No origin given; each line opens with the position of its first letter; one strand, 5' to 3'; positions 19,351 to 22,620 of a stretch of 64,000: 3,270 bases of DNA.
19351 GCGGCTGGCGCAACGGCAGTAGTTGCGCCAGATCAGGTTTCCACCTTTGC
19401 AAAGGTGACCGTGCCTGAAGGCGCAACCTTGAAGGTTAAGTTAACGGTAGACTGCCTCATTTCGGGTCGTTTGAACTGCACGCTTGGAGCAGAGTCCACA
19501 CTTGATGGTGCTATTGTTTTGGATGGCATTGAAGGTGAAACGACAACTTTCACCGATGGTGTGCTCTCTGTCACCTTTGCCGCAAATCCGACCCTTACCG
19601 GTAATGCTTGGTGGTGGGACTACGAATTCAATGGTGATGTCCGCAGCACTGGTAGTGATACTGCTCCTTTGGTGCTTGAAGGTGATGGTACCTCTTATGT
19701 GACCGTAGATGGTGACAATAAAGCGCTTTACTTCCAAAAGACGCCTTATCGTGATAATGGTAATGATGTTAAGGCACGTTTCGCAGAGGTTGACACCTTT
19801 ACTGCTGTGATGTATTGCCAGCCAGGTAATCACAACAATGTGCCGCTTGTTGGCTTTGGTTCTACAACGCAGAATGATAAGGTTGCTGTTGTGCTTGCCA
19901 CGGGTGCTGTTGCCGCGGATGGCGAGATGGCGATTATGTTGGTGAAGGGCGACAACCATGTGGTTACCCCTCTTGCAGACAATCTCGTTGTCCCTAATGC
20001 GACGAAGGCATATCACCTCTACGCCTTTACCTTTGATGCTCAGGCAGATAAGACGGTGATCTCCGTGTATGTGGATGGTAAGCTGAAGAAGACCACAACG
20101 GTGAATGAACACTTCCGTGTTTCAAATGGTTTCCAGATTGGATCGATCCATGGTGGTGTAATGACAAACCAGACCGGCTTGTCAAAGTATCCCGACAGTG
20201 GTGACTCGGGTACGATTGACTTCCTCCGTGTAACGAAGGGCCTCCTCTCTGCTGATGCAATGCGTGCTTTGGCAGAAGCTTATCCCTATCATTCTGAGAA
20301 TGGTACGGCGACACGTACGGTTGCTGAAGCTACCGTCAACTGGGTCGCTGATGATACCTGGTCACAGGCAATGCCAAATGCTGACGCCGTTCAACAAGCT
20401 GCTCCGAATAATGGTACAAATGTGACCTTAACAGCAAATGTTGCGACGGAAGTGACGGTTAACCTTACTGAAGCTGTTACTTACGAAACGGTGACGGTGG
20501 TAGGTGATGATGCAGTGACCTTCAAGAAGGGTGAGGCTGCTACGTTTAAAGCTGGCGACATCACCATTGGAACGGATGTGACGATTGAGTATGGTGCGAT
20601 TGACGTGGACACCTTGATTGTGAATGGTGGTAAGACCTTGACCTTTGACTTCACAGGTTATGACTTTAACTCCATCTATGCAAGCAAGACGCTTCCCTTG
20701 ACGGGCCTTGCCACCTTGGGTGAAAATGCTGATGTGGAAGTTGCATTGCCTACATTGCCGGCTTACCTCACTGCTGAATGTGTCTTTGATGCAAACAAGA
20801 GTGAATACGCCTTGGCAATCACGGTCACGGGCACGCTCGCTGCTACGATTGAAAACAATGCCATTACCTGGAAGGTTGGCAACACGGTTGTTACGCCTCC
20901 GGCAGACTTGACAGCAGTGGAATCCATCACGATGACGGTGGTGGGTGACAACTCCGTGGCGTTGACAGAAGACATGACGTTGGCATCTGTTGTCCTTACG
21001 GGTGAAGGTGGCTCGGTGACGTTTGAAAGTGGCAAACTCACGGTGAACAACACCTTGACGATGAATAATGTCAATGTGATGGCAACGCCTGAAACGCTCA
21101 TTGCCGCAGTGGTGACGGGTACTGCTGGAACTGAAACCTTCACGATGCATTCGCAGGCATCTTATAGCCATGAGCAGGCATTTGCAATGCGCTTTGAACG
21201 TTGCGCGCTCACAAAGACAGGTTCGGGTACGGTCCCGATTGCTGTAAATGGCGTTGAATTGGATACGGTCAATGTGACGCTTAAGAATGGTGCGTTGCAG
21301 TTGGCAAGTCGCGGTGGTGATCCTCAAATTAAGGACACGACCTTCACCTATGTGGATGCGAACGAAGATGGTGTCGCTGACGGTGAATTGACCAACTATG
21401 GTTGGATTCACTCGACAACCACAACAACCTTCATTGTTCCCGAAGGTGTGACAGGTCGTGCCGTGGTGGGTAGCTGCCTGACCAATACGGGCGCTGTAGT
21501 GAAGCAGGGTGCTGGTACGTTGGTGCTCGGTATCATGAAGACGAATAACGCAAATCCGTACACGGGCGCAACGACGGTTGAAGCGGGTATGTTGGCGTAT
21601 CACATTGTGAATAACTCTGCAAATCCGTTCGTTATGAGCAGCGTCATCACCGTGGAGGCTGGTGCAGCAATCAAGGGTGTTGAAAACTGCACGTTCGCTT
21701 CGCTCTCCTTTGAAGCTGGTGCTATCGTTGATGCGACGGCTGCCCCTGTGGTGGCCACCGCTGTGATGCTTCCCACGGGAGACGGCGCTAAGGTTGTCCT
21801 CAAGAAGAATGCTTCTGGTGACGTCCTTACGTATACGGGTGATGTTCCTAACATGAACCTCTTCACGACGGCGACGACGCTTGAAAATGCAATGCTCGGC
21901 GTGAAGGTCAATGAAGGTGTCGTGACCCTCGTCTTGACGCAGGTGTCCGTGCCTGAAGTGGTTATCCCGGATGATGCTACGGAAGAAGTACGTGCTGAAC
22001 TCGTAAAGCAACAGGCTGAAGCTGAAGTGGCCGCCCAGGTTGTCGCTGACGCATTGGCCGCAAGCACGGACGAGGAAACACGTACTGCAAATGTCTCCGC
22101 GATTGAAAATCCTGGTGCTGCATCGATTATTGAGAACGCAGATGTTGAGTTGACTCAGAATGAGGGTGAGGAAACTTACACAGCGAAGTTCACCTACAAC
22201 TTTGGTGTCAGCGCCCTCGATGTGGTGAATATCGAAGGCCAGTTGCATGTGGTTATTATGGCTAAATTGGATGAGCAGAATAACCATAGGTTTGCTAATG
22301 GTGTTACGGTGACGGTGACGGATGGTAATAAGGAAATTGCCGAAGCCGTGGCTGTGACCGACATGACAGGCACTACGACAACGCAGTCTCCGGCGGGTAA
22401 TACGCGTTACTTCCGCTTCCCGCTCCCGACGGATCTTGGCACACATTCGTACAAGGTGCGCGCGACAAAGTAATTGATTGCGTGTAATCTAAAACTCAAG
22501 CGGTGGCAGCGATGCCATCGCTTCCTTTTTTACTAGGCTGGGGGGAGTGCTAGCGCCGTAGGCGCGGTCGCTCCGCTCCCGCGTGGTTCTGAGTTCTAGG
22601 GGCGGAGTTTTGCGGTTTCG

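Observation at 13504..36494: Tandem pair of paralogous giant secreted proteins (2,989 and 4,467 aa) forming a 23 kb two-gene module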

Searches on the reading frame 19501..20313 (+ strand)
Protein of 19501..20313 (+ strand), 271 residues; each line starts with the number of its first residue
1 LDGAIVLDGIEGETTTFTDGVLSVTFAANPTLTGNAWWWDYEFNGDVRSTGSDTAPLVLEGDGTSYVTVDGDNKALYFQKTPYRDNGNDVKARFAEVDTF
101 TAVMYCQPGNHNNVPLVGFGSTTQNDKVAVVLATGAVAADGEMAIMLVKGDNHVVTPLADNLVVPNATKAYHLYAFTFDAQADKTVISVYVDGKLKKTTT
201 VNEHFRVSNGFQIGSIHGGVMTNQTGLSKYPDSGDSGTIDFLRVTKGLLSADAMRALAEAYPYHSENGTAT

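Call 37: search_protein_families(library=pfam, proteins=[window:19501-20313:+], max_evalue=1)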
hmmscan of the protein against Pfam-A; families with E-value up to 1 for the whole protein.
window:19501-20313:+ (271 aa): 1 family
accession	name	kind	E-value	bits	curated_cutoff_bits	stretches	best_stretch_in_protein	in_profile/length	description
PF13385.13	Laminin_G_3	-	3e-06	27.9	27.6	1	97-252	16-148/151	Concanavalin A-like lectin/glucanases superfamily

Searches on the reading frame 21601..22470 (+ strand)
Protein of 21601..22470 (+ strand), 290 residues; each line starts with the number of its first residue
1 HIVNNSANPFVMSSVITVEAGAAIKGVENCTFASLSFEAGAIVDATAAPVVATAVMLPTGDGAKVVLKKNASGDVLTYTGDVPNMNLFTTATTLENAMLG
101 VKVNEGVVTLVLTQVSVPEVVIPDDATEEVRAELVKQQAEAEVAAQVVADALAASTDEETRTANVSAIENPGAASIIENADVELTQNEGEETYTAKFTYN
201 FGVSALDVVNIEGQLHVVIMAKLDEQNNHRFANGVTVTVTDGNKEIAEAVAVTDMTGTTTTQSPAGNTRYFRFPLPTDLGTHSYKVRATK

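Call 37: search_protein_families(library=pfam, proteins=[window:21601-22470:+], max_evalue=1)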
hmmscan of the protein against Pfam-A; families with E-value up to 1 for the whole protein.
window:21601-22470:+ (290 aa): 1 family
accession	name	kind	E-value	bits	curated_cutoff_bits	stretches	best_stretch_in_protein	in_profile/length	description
PF20182.3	DUF6545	-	0.32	11.9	24.4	1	124-163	70-109/136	Family of unknown function (DUF6545)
